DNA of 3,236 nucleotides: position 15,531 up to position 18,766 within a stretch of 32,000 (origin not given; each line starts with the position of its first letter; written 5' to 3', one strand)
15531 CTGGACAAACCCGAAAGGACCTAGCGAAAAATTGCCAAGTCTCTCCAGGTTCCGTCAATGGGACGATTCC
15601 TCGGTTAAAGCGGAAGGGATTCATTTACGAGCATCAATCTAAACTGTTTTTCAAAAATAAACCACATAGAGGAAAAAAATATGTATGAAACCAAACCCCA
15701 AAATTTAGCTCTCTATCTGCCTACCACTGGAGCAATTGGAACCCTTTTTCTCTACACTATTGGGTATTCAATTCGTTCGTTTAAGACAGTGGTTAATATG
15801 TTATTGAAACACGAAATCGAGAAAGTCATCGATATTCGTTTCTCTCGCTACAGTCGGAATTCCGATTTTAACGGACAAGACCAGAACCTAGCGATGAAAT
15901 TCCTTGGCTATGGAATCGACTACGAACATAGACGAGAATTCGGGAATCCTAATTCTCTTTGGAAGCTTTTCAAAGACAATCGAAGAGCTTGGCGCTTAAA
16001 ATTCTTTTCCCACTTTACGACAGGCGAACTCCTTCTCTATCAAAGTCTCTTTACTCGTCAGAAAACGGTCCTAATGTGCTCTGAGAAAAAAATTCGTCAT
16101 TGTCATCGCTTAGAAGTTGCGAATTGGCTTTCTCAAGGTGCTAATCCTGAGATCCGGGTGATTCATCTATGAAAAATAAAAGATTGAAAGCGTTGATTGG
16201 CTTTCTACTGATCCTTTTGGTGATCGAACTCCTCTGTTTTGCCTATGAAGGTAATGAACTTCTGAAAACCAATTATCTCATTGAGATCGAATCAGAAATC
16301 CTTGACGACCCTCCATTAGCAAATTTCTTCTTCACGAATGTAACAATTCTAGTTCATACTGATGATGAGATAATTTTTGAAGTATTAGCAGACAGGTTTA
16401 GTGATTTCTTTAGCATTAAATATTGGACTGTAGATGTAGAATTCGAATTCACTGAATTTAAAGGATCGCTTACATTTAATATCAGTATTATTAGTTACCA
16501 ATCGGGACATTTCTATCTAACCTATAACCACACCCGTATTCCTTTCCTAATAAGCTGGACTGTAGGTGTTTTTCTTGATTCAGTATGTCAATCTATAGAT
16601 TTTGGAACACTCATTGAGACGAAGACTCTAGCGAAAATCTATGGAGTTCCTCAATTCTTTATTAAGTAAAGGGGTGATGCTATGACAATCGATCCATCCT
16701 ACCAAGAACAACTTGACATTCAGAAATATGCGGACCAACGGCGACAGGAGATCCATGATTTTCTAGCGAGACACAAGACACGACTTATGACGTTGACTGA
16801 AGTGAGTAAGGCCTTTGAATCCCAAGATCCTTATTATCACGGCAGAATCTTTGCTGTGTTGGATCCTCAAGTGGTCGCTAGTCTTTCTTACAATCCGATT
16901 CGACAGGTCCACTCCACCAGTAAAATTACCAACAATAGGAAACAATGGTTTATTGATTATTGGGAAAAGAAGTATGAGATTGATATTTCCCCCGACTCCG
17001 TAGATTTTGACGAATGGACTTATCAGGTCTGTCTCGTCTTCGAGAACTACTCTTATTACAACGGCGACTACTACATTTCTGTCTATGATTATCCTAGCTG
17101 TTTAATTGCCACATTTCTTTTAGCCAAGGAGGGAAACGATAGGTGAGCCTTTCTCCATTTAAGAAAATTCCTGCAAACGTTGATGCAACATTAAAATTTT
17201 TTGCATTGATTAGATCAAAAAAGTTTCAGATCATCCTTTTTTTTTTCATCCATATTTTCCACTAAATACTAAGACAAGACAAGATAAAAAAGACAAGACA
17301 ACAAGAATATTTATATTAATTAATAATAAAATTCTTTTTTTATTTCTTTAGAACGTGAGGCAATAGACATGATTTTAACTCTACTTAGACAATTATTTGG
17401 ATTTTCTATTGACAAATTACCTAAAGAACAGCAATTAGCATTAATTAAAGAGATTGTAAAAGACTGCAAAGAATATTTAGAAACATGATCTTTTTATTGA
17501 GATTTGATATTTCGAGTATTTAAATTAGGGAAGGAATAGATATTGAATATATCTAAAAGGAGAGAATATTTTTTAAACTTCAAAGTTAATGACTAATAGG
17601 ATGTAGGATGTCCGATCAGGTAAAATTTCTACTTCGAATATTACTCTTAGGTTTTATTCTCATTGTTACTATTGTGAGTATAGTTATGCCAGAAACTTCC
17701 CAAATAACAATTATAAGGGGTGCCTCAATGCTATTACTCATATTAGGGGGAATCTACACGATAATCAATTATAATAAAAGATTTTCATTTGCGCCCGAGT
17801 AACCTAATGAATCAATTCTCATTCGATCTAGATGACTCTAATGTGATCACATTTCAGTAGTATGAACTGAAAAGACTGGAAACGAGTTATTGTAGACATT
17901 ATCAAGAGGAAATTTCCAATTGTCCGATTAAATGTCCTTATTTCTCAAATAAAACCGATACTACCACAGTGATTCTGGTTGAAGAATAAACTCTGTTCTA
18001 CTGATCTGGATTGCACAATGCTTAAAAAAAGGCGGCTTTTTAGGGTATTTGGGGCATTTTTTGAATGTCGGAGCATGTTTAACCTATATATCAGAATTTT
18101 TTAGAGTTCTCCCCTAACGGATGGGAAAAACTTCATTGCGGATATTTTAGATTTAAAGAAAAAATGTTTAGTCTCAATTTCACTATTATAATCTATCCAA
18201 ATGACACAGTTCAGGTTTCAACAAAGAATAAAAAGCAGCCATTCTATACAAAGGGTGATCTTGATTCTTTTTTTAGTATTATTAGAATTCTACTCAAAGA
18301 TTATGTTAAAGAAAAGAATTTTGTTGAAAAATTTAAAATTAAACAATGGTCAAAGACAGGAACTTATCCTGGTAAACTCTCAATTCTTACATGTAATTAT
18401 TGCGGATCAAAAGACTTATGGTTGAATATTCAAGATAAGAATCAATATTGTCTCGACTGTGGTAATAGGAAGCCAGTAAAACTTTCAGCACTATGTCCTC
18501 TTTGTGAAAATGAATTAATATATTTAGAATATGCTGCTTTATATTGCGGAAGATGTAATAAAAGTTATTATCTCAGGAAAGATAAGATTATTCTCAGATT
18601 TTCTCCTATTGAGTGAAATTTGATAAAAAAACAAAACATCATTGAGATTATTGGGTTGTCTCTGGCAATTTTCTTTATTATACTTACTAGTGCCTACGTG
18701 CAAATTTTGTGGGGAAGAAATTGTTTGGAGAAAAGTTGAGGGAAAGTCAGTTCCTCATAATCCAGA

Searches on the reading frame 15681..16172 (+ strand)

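Call 37: search_protein_families(library=phrogs, proteins=[window:15681-16172:+], max_evalue=0.01)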
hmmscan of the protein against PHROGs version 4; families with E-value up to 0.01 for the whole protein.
window:15681-16172:+ (163 aa): 2 families
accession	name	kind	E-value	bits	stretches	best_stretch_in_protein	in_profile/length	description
phrog_14939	-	unknown function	2.7e-05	24.6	1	22-146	165-293/313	-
phrog_2450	-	unknown function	0.0035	17.9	1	121-153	121-153/346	-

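Call 38: search_protein_families(library=pfam, proteins=[window:15681-16172:+], max_evalue=0.01)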
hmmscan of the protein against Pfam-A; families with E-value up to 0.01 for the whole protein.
window:15681-16172:+ (163 aa): 1 family
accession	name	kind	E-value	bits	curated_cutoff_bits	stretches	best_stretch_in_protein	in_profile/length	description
PF04343.18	DUF488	-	3.9e-13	50.5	22.2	1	34-150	2-121/121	Domain of unknown function DUF488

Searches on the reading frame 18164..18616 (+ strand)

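Call 37: search_protein_families(library=phrogs, proteins=[window:18164-18616:+], max_evalue=0.01)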
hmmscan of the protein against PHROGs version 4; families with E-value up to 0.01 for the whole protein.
window:18164-18616:+ (150 aa): 0 families

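Call 38: search_protein_families(library=pfam, proteins=[window:18164-18616:+], max_evalue=0.01)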
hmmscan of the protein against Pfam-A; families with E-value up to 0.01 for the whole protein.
window:18164-18616:+ (150 aa): 2 families
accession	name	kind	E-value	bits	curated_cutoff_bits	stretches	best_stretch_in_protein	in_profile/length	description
PF24451.1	DUF7567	-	0.0016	18.8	27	0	110-139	18-48/131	Family of unknown function (DUF7567)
PF07191.17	Zn_ribbon_6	-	0.0065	16.9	25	0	76-133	2-57/67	Double zinc ribbon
